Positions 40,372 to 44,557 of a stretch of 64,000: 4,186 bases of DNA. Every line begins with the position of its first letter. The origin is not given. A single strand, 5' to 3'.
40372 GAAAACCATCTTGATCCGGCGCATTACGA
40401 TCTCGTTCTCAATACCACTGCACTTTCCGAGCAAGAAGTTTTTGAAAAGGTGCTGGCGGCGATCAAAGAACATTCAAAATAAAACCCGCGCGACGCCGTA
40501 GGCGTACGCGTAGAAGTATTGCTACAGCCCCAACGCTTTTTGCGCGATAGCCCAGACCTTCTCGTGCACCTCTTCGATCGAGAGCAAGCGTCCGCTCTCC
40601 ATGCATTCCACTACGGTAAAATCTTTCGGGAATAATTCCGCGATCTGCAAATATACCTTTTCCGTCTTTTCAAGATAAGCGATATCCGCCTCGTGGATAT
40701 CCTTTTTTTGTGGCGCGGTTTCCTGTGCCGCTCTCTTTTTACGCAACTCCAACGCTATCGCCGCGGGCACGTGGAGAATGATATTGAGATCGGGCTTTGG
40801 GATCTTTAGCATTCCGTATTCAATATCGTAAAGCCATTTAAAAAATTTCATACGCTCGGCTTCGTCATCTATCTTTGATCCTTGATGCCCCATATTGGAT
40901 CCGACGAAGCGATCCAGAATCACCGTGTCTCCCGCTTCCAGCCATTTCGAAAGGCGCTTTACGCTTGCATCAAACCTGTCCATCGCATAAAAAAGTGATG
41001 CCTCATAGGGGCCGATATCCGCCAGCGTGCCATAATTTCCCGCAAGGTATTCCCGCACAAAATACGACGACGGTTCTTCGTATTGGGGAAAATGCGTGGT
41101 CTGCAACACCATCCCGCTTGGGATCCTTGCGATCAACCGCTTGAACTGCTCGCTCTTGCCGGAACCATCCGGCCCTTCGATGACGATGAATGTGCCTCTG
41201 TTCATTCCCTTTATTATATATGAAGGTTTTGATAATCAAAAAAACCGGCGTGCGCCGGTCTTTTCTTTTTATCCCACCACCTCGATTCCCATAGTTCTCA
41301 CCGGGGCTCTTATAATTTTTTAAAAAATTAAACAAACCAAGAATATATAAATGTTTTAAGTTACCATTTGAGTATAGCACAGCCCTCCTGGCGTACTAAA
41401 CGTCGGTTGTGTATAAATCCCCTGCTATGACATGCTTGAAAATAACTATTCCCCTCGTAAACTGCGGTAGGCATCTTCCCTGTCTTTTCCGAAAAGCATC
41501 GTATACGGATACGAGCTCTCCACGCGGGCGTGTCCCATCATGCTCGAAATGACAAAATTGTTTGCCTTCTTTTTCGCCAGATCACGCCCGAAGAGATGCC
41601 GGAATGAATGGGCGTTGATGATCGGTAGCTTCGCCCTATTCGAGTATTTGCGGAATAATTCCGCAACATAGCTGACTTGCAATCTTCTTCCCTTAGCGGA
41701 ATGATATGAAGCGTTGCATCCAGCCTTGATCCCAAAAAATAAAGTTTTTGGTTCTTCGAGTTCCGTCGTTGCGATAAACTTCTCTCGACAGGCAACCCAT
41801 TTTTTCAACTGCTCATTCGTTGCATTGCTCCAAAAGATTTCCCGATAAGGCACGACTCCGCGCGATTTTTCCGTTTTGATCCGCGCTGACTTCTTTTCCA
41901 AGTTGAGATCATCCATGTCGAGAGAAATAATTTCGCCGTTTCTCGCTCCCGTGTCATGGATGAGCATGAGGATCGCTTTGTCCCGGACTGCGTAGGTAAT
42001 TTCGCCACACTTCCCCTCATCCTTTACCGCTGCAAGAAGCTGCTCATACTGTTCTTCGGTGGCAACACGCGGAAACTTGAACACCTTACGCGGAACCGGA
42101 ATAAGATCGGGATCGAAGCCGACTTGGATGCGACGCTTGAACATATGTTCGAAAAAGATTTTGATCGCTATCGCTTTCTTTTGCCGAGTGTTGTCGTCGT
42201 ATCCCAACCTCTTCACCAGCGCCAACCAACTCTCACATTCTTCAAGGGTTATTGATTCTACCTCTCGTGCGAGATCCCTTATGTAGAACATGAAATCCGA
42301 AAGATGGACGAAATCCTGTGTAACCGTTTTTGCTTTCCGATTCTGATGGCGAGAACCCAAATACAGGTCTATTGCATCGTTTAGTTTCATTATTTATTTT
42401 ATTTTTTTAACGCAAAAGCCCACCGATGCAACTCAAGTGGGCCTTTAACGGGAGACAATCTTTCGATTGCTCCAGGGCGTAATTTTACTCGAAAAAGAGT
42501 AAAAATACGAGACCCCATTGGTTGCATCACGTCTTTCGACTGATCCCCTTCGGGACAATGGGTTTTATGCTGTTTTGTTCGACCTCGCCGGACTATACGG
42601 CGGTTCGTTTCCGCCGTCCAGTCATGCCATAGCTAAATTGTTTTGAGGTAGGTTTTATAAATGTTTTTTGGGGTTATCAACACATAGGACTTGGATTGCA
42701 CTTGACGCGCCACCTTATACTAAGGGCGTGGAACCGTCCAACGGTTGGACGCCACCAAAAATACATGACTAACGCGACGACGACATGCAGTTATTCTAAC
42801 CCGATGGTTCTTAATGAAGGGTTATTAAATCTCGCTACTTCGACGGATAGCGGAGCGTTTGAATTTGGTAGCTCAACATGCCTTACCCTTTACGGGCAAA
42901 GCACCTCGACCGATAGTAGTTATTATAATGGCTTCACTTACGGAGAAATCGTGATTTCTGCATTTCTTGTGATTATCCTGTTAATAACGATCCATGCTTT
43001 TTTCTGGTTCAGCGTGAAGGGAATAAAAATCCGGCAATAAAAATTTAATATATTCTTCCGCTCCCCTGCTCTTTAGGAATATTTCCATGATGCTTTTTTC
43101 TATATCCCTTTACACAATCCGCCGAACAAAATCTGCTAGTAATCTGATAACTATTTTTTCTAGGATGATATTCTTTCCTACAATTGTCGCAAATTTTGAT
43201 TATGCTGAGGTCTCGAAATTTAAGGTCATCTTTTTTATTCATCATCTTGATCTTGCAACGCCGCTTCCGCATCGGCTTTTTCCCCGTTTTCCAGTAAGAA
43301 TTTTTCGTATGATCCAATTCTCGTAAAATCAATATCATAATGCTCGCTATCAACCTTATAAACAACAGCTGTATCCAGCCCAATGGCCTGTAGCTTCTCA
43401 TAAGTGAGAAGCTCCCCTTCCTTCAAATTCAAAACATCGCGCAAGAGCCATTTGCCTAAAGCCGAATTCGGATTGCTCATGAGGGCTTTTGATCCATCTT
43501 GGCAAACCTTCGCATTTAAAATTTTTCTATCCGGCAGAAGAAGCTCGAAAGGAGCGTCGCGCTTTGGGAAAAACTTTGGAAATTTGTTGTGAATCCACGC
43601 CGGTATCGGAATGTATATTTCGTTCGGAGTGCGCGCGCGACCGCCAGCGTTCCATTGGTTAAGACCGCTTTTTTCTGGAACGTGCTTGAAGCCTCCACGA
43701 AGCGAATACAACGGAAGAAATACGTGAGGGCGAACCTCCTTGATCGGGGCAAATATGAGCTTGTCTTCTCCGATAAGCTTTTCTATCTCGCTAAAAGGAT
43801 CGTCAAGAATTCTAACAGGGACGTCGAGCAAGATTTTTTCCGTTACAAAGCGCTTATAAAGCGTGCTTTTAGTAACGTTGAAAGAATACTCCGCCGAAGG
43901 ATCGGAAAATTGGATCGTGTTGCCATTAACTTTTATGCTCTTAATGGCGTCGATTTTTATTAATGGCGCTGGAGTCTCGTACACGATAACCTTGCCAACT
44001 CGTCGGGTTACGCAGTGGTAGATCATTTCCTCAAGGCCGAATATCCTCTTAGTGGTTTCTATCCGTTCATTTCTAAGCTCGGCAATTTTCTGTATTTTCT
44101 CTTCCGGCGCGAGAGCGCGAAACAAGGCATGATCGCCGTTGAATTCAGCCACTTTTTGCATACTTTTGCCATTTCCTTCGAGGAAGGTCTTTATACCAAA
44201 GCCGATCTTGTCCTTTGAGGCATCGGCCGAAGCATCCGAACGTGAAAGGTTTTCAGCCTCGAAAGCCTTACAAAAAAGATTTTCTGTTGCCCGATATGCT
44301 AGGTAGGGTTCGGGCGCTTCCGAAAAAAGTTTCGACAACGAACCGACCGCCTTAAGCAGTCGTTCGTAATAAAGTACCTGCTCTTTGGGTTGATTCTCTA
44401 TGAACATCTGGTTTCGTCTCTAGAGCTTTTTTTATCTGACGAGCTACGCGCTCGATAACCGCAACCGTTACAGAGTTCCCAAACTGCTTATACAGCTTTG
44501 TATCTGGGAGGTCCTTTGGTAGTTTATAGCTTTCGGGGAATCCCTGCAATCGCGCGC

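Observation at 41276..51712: A 10.4-kb AT-rich integrative element between tmk and rplK with no recognisable capsid, terminase, replication or ATPase gene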

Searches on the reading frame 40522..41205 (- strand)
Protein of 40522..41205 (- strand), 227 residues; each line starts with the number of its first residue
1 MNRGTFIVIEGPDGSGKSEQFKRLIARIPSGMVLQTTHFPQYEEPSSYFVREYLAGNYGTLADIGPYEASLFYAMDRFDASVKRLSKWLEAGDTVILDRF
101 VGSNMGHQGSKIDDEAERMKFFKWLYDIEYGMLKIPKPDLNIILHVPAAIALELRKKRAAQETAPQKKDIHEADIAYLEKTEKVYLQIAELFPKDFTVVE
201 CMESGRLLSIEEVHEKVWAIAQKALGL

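Call 13: find_encoding_contigs(protein=window:40522-41205:-, flank=10000, max_places=10)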
Protein window:40522-41205:- (227 aa): 1 contig read that carries it; 1 place shown.
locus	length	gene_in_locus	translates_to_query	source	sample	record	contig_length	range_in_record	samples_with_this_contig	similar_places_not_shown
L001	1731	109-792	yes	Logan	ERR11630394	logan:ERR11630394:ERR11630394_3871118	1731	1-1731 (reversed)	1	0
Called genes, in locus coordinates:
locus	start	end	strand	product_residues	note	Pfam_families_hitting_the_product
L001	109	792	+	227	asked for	PF02223:Thymidylate_kin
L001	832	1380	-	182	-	PF13189:Cytidylate_kin2, PF13207:AAA_17, PF13238:AAA_18, PF02224:Cytidylate_kin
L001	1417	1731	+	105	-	?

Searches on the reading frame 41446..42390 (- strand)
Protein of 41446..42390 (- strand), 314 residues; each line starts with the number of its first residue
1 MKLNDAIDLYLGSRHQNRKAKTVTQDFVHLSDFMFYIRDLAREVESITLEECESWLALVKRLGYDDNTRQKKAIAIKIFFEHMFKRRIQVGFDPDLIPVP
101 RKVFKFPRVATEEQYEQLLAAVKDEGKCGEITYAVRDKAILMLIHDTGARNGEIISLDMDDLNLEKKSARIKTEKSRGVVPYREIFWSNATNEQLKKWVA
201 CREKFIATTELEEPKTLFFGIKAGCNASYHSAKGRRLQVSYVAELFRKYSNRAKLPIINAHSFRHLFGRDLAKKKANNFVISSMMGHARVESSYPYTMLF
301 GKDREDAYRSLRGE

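Call 3: search_protein_families(library=pfam, max_evalue=0.01, proteins=[window:41446-42390:-])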
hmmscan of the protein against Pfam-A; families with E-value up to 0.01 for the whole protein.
window:41446-42390:- (314 aa): 1 family
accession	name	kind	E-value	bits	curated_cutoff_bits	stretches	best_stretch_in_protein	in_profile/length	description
PF00589.27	Phage_integrase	-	6.1e-23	81.9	27.1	1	110-297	3-166/172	Phage integrase family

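Call 6: search_protein_families(library=phrogs, max_evalue=0.01, proteins=[window:41446-42390:-])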
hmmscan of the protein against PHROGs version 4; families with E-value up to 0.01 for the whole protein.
window:41446-42390:- (314 aa): 2 families
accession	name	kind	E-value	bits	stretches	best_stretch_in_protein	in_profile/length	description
phrog_1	-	integration and excision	3.8e-26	93.5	1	3-309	166-445/611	integrase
phrog_216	-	integration and excision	1.5e-21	77.8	1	108-311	54-236/301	integrase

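Call 98: search_protein_families(library=ncbifam, max_evalue=0.01, proteins=[window:41446-42390:-])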
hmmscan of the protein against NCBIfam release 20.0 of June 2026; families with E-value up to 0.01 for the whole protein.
window:41446-42390:- (314 aa): 11 families
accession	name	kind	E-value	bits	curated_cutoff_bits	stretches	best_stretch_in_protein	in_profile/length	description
NF040815.2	recomb_XerA_Arch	equivalog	3e-28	99.1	220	1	16-308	10-263/263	site-specific tyrosine recombinase/integron integrase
TIGR02224.1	recomb_XerC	equivalog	9.1e-28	97.5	335.15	1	24-309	22-287/295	tyrosine recombinase XerC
TIGR02225.1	recomb_XerD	equivalog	2.9e-27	95.7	329.6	1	20-299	15-274/290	site-specific tyrosine recombinase XerD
NF001399.0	PRK00283.1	subfamily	4.7e-26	91.7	279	1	29-300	33-284/300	tyrosine recombinase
NF003462.0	PRK05084.1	equivalog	2.5e-18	66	267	1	135-311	195-356/360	tyrosine recombinase XerS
NF002331.0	PRK01287.1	subfamily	2.6e-14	53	371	1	15-298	39-311/365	site-specific tyrosine recombinase XerC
NF040693.1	recomb_GmtY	equivalog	1.8e-11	43.9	340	2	260-298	393-431/441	gamma-mobile-trio recombinase GmtY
TIGR02249.1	integrase_gron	subfamily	1.2e-05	24.8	265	0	30-203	26-181/315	integron integrase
NF007370.0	PRK09870.1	subfamily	1.4e-05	24.8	221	1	111-297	14-177/200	tyrosine-type DNA invertase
NF007371.0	PRK09871.1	subfamily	0.00041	19.9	222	1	134-297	25-172/198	tyrosine-type DNA invertase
NF041502.1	integrase_1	equivalog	0.0026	16.6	350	0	231-296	291-357/484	site-specific integrase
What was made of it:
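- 41446..42390 (-): Xer-like tyrosine integrase, 314 aa. PF00589 6e-23 (call 3); phrog_1 (call 6); XerA/XerC/XerD about 1e-27, below cut-offs (call 98).
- Checked: Tyrosine integrase at 41446-42390(-): PF00589 6e-23 (call 3); Xer-like in NCBIfam, below cut-offs (call 98).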

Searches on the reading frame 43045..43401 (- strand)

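Call 3: search_protein_families(library=pfam, max_evalue=0.01, proteins=[window:43045-43401:-])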
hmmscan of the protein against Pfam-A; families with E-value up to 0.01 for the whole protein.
window:43045-43401:- (118 aa): 0 families

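Call 6: search_protein_families(library=phrogs, max_evalue=0.01, proteins=[window:43045-43401:-])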
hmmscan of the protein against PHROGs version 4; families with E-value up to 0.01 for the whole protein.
window:43045-43401:- (118 aa): 2 families
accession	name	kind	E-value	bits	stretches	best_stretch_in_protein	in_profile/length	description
phrog_15471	-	DNA, RNA and nucleotide metabolism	1.1e-05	26.4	1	25-105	70-136/183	HNH endonuclease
phrog_31911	-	unknown function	0.0052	18.1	1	69-105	7-39/121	-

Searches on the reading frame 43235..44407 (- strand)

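Call 3: search_protein_families(library=pfam, max_evalue=0.01, proteins=[window:43235-44407:-])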
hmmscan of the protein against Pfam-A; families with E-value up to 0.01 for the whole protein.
window:43235-44407:- (390 aa): 1 family
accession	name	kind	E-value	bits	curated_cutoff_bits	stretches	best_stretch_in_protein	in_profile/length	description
PF20731.2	RE_NgoFVII_C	-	5.7e-13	49.5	23.8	1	242-352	19-130/131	NgoFVII C-terminal B3-like DNA-binding domain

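Call 6: search_protein_families(library=phrogs, max_evalue=0.01, proteins=[window:43235-44407:-])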
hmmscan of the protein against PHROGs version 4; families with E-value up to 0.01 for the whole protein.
window:43235-44407:- (390 aa): 0 families

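Call 98: search_protein_families(library=ncbifam, max_evalue=0.01, proteins=[window:43235-44407:-])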
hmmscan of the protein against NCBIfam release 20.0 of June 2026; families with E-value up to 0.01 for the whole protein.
window:43235-44407:- (390 aa): 0 families
